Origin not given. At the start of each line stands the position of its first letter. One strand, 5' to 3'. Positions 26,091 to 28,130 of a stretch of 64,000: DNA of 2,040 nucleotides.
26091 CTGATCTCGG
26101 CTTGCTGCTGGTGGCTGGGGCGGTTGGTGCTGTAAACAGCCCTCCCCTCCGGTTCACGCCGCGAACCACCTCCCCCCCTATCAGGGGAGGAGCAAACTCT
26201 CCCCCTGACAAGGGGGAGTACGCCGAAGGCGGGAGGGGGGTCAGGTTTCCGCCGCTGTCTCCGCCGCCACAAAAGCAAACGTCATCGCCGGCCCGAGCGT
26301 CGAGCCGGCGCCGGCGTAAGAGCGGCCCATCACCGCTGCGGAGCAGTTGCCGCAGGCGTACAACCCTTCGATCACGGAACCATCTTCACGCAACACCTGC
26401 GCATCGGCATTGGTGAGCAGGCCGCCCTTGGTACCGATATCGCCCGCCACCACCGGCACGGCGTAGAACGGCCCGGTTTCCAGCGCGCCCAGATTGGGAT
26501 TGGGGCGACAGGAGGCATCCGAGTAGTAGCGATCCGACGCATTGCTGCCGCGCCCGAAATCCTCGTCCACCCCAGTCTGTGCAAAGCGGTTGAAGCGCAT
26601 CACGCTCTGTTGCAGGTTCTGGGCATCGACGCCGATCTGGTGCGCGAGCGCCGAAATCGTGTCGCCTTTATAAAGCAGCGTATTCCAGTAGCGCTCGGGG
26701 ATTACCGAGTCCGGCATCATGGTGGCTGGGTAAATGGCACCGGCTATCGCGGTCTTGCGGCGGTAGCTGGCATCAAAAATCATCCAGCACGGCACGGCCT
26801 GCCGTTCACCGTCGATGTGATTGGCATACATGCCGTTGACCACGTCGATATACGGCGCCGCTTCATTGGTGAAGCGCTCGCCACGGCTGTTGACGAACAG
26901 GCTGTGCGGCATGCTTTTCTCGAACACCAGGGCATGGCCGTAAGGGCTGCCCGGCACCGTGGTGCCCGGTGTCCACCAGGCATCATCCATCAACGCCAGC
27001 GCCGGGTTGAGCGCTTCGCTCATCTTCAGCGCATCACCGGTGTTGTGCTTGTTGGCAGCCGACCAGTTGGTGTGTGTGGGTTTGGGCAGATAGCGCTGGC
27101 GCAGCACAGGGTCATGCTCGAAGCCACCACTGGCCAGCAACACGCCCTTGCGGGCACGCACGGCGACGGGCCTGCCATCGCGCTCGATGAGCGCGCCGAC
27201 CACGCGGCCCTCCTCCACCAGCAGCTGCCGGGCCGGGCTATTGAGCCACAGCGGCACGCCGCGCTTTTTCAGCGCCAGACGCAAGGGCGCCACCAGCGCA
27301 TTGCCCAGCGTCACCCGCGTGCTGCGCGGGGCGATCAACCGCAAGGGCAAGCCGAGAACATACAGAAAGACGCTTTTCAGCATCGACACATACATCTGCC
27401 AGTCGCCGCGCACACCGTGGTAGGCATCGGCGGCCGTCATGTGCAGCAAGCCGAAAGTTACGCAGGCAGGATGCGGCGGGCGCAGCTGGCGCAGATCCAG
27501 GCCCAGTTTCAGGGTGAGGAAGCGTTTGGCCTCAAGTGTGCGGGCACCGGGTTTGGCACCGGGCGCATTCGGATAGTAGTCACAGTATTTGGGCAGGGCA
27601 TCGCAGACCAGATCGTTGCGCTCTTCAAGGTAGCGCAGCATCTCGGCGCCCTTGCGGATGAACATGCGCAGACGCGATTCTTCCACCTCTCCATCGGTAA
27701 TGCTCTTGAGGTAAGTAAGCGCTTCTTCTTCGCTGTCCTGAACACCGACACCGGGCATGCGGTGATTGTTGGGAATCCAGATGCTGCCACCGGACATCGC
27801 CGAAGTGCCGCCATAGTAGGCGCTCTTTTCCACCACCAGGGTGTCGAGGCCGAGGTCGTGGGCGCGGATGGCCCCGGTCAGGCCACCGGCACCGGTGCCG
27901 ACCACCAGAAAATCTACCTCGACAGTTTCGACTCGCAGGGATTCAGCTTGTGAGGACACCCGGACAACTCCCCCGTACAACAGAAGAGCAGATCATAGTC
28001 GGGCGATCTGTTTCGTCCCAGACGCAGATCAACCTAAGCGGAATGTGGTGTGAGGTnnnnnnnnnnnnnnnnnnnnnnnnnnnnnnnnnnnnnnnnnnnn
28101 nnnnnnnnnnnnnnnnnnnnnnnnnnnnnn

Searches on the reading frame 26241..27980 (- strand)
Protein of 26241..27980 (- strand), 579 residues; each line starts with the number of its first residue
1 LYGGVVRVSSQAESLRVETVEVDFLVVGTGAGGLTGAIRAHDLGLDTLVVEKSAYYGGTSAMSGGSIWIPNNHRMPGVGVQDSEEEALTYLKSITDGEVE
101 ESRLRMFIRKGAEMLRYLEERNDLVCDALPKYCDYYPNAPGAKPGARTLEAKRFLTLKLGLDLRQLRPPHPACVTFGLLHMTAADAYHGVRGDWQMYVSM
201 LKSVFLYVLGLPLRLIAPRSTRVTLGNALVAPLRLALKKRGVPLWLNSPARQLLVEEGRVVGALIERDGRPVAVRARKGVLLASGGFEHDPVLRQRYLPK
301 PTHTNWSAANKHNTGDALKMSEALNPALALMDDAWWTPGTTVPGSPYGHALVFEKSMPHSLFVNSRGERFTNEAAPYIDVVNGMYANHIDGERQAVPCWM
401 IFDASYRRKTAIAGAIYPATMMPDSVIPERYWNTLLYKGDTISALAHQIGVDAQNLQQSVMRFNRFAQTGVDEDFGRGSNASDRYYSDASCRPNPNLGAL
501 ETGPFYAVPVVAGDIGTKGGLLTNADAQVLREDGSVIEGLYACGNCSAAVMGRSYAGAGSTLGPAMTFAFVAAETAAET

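Call 59: search_protein_families(library=pfam, proteins=[window:26241-27980:-], max_evalue=0.00001)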
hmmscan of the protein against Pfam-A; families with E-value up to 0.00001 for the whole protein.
window:26241-27980:- (579 aa): 3 families
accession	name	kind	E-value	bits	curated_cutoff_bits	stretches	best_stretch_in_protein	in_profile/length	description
PF00890.30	FAD_binding_2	-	2e-81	274.8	20.4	1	23-562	1-414/414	FAD binding domain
PF01266.30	DAO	-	3.2e-07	30.7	27.9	0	23-139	1-93/353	FAD dependent oxidoreductase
PF12831.13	FAD_oxidored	-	4.5e-07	29.9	27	1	23-74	1-52/416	FAD dependent oxidoreductase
